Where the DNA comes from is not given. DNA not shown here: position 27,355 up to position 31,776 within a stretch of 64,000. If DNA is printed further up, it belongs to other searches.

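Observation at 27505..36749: Three genes of the pre-mRNA 3'-end processing machinery (CPSF160, CPSF100, CstF-77) are physically clustered within 9.2 kb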

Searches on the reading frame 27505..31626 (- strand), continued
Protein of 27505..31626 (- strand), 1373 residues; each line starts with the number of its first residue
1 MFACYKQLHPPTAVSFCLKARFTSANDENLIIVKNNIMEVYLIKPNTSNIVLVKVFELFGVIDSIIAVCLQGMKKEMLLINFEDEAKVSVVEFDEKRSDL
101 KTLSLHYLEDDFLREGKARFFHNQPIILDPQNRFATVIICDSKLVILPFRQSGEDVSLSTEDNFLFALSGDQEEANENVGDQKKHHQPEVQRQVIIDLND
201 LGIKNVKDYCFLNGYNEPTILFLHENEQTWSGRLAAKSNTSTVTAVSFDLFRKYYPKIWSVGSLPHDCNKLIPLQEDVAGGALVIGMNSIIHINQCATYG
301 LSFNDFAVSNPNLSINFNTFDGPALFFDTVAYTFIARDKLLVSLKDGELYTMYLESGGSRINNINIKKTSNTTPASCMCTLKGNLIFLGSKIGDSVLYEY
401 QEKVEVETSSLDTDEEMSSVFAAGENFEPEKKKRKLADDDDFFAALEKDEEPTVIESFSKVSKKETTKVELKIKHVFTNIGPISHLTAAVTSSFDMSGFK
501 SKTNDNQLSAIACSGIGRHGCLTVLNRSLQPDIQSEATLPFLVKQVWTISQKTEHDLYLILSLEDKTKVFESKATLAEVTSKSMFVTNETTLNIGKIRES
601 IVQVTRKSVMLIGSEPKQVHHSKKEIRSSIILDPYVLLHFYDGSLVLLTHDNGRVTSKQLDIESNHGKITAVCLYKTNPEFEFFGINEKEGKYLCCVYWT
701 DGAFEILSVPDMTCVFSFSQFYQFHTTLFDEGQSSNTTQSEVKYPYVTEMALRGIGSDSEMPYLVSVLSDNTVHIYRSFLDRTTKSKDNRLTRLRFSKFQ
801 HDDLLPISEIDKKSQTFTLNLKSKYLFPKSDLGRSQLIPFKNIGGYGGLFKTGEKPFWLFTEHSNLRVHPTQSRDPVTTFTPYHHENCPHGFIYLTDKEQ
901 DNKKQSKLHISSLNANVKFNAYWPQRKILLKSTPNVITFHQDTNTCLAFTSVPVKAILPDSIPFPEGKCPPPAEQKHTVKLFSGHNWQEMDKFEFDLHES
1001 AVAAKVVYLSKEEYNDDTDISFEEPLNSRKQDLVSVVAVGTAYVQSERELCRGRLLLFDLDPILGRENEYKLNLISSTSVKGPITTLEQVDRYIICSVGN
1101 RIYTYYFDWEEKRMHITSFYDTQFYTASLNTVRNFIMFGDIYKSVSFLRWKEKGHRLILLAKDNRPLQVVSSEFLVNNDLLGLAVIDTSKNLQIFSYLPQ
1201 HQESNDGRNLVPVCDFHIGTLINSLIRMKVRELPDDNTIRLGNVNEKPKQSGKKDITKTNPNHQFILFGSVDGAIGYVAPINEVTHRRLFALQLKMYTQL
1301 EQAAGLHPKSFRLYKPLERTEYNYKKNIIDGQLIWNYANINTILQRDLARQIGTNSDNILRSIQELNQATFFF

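Call 52: find_encoding_contigs(protein=P0151, flank=10000, max_places=2)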
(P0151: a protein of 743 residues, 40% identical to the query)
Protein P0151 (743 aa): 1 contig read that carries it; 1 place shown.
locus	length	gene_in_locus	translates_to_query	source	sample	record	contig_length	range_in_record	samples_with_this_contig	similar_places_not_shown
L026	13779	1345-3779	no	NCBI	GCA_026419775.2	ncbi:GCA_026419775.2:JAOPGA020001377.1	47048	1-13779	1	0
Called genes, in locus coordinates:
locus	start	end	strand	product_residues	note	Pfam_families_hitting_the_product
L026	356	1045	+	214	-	-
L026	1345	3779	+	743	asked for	PF05843:Suf, PF23240:HAT_PRP39_N, PF13428:TPR_14 (faint), PF23241:HAT_PRP39_C (weak), PF23233:HAT_Syf1_CNRKL1_N (weak), PF23241:HAT_PRP39_C, PF23233:HAT_Syf1_CNRKL1_N (weak)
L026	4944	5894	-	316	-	-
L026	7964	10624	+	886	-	PF00350:Dynamin_N (faint), PF03193:RsgA_GTPase (faint), PF13476:AAA_23 (faint), PF00005:ABC_tran, PF07693:KAP_NTPase (faint), PF00664:ABC_membrane, PF00005:ABC_tran, PF02463:SMC_N (weak), +7 more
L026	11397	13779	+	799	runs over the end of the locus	-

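Call 53: find_encoding_contigs(protein=P0150, flank=10000, max_places=2)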
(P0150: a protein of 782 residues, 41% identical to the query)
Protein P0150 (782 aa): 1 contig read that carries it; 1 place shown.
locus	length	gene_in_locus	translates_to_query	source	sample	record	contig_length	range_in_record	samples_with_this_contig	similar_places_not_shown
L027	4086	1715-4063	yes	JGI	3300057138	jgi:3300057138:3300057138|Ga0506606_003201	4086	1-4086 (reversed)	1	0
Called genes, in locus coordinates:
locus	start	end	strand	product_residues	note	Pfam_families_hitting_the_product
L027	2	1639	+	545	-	?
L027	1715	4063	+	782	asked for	PF05843:Suf, PF13428:TPR_14 (faint), PF23231:HAT_Syf1_CNRKL1_C (faint), PF23240:HAT_PRP39_N, PF14559:TPR_19 (faint), PF23233:HAT_Syf1_CNRKL1_N (weak), PF23241:HAT_PRP39_C, PF23233:HAT_Syf1_CNRKL1_N (weak)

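Call 54: find_encoding_contigs(protein=P0149, flank=10000, max_places=2)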
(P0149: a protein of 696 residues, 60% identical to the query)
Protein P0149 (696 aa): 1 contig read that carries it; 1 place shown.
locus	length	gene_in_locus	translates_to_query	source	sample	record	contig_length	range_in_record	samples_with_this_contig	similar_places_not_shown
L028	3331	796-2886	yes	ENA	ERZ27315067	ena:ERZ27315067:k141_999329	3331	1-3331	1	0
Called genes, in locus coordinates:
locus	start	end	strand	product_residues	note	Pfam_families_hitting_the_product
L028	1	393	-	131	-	?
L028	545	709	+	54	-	-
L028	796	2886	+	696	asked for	PF05843:Suf, PF23240:HAT_PRP39_N, PF23241:HAT_PRP39_C (weak), PF23233:HAT_Syf1_CNRKL1_N (faint), PF23241:HAT_PRP39_C (weak)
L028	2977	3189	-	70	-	-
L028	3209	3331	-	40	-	?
